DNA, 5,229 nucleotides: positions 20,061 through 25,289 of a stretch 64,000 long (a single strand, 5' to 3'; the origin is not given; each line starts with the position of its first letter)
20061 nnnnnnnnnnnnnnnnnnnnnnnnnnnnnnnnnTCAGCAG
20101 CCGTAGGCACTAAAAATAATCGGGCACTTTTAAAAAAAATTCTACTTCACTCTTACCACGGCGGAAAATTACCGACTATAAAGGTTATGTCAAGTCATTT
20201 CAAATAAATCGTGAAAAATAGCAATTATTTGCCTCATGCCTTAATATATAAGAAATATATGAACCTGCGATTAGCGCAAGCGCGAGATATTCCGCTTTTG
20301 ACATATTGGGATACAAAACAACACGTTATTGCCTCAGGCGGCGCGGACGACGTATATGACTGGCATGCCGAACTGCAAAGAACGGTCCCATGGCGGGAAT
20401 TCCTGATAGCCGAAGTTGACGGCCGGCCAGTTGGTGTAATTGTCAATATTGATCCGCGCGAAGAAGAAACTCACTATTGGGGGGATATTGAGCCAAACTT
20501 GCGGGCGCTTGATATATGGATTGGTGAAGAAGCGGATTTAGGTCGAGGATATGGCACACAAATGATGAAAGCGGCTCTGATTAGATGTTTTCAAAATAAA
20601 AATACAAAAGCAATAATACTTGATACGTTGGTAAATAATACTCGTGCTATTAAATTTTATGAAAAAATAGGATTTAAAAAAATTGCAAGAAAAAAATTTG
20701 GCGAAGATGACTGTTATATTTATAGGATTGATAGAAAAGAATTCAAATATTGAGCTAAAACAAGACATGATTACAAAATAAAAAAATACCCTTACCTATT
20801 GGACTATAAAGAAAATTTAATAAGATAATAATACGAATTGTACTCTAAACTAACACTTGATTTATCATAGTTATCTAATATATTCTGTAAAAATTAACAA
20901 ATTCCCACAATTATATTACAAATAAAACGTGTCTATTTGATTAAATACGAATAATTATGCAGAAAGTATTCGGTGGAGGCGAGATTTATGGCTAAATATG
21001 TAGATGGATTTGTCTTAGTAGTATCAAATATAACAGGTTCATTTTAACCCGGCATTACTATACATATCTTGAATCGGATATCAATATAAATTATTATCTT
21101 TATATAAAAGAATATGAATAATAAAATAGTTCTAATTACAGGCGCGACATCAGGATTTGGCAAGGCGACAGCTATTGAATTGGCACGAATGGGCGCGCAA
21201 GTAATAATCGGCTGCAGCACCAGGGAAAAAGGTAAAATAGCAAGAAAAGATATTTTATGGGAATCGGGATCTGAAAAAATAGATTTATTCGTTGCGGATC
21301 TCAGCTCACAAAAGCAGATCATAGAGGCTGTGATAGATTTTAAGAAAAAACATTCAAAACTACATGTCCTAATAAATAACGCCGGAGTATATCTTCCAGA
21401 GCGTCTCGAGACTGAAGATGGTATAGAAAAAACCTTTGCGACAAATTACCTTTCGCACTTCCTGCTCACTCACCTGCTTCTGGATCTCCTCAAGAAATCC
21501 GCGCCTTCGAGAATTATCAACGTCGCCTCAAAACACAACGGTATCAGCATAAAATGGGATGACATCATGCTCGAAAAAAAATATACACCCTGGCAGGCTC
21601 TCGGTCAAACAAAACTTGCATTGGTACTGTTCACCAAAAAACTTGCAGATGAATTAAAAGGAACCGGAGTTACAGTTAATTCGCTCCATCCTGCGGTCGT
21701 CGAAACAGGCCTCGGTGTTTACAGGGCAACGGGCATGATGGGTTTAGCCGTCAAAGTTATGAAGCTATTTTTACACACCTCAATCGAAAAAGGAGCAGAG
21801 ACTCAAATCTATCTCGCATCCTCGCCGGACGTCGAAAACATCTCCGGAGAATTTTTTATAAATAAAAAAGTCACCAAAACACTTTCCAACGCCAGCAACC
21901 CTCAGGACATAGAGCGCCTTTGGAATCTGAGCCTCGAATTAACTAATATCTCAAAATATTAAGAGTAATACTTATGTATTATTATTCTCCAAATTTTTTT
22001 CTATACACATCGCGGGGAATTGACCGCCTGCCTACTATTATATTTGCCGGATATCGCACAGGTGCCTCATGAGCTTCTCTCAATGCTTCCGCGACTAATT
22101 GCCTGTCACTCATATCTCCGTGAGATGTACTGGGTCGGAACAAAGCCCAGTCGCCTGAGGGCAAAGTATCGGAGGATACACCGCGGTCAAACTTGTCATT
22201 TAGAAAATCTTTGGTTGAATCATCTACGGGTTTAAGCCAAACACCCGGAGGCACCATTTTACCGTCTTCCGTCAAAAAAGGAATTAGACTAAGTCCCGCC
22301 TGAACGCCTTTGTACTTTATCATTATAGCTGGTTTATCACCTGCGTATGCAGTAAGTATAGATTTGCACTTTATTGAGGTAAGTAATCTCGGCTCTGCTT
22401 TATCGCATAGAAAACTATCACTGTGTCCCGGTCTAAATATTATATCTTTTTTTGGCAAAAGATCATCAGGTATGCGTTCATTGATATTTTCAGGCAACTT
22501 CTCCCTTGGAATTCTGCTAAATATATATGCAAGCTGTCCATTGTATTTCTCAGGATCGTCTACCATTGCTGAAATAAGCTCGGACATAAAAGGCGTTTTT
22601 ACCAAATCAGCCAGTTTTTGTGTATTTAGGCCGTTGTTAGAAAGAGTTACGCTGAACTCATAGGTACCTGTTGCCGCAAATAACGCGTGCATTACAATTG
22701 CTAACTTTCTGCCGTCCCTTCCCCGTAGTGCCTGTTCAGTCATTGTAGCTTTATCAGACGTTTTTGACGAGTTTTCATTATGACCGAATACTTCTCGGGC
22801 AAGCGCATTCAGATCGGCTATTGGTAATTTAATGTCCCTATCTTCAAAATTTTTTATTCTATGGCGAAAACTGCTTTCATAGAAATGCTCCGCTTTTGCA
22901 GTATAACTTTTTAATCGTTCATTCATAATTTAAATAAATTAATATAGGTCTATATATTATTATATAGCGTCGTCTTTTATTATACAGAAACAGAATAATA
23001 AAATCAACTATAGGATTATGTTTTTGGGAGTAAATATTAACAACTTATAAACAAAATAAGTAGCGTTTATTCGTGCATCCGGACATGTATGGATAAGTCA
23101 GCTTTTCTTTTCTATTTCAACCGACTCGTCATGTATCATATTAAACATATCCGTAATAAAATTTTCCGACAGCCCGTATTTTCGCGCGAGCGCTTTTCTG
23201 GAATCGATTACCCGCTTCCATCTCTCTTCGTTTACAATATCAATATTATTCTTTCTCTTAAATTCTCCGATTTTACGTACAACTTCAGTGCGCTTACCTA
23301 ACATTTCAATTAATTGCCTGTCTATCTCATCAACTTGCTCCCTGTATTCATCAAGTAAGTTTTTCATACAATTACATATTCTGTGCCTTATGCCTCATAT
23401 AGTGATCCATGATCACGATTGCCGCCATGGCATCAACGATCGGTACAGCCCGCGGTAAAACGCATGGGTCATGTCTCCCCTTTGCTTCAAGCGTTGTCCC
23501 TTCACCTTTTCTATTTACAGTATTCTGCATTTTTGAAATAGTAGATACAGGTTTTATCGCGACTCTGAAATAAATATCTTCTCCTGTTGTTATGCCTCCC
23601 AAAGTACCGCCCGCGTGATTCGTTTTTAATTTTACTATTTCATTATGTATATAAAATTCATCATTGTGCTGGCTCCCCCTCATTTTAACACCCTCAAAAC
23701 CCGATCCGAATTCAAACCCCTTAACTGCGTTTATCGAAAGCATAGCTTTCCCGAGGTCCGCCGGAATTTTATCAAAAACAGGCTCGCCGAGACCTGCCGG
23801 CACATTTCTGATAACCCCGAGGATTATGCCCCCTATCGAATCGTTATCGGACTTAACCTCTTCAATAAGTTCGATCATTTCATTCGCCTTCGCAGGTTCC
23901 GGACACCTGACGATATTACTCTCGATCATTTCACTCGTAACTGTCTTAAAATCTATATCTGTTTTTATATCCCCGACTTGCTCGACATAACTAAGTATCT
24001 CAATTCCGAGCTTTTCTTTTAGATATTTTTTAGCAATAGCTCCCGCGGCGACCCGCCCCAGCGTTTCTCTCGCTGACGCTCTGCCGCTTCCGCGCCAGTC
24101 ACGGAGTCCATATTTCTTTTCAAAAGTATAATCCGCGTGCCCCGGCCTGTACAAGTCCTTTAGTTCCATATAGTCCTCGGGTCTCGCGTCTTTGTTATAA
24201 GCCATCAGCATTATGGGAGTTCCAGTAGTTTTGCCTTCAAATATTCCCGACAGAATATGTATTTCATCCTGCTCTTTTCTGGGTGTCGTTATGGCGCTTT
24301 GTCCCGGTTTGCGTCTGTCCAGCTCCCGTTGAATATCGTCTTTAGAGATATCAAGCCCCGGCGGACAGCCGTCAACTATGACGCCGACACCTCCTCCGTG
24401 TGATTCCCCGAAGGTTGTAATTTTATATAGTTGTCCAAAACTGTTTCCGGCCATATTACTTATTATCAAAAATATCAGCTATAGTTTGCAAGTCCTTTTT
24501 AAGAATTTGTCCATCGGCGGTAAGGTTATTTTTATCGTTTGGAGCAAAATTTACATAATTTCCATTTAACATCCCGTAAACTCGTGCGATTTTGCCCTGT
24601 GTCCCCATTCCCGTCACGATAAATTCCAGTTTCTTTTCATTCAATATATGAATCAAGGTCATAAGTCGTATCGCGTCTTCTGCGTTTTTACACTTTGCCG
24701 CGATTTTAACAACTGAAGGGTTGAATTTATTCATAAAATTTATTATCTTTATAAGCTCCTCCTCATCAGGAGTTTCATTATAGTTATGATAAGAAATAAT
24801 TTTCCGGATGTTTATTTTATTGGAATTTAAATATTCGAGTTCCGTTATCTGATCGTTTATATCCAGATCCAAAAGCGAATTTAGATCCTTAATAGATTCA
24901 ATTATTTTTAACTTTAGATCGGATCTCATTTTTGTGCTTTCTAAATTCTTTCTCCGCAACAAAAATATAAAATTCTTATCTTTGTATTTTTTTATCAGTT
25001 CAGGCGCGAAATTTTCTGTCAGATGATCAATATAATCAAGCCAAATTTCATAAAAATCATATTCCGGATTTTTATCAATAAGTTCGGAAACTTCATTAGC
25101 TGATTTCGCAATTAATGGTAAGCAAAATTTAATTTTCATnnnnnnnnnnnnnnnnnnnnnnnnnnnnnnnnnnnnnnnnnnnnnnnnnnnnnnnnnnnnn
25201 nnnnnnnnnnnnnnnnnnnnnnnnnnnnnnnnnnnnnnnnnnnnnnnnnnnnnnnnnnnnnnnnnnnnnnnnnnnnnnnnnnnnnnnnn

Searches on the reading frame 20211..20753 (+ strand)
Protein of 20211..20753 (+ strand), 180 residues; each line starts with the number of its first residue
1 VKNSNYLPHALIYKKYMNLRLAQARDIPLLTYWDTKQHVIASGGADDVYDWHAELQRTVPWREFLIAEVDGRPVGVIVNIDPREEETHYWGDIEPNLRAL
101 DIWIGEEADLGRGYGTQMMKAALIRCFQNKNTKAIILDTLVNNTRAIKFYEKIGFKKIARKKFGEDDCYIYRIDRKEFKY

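Call 48: search_protein_families(library=pfam, proteins=[window:20211-20753:+])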
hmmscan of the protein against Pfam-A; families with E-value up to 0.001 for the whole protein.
window:20211-20753:+ (180 aa): 7 families
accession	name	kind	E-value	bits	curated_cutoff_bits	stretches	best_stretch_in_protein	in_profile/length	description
PF13523.12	Acetyltransf_8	-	1.9e-24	86.4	27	1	24-159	3-141/145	Acetyltransferase (GNAT) domain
PF00583.31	Acetyltransf_1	-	1.8e-14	54.5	20.7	1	51-155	16-116/116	Acetyltransferase (GNAT) family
PF13508.13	Acetyltransf_7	-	1.3e-10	41.9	27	1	61-157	2-84/84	Acetyltransferase (GNAT) domain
PF13302.13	Acetyltransf_3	-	2.3e-10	41.7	25.4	1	19-156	4-138/138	Acetyltransferase (GNAT) domain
PF08445.16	FR47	-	7.4e-06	26.3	22.1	1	111-160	35-82/86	FR47-like protein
PF13420.13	Acetyltransf_4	-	1.2e-05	25.9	24.3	1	99-162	78-141/155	Acetyltransferase (GNAT) domain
PF13673.13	Acetyltransf_10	-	1.3e-05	25.6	23.6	1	111-161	65-113/128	Acetyltransferase (GNAT) domain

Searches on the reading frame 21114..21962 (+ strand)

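Call 48: search_protein_families(library=pfam, proteins=[window:21114-21962:+])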
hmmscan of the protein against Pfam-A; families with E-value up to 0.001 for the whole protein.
window:21114-21962:+ (282 aa): 3 families
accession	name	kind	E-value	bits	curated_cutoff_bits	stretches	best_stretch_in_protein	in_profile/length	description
PF00106.31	adh_short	-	1.8e-35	122.6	26.6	1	4-200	1-186/195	short chain dehydrogenase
PF13561.12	adh_short_C2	-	1.3e-22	81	27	1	10-236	1-218/236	Enoyl-(Acyl carrier protein) reductase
PF08659.16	KR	-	9.9e-09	35.8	22.6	1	6-99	3-98/180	KR domain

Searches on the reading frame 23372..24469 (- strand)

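Call 8: search_protein_families(library=pfam, proteins=[window:23372-24469:-])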
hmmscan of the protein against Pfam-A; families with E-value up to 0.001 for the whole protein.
window:23372-24469:- (365 aa): 1 family
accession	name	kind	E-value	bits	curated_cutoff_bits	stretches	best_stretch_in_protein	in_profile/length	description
PF01264.26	Chorismate_synt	-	2.1e-142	474.1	27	1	16-358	2-327/327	Chorismate synthase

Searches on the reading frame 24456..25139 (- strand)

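Call 8: search_protein_families(library=pfam, proteins=[window:24456-25139:-])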
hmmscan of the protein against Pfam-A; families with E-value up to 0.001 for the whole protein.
window:24456-25139:- (227 aa): 1 family
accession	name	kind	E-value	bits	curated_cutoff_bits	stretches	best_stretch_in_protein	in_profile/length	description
PF01487.21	DHquinase_I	-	2.1e-30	107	22.2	1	6-220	1-229/230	Type I 3-dehydroquinase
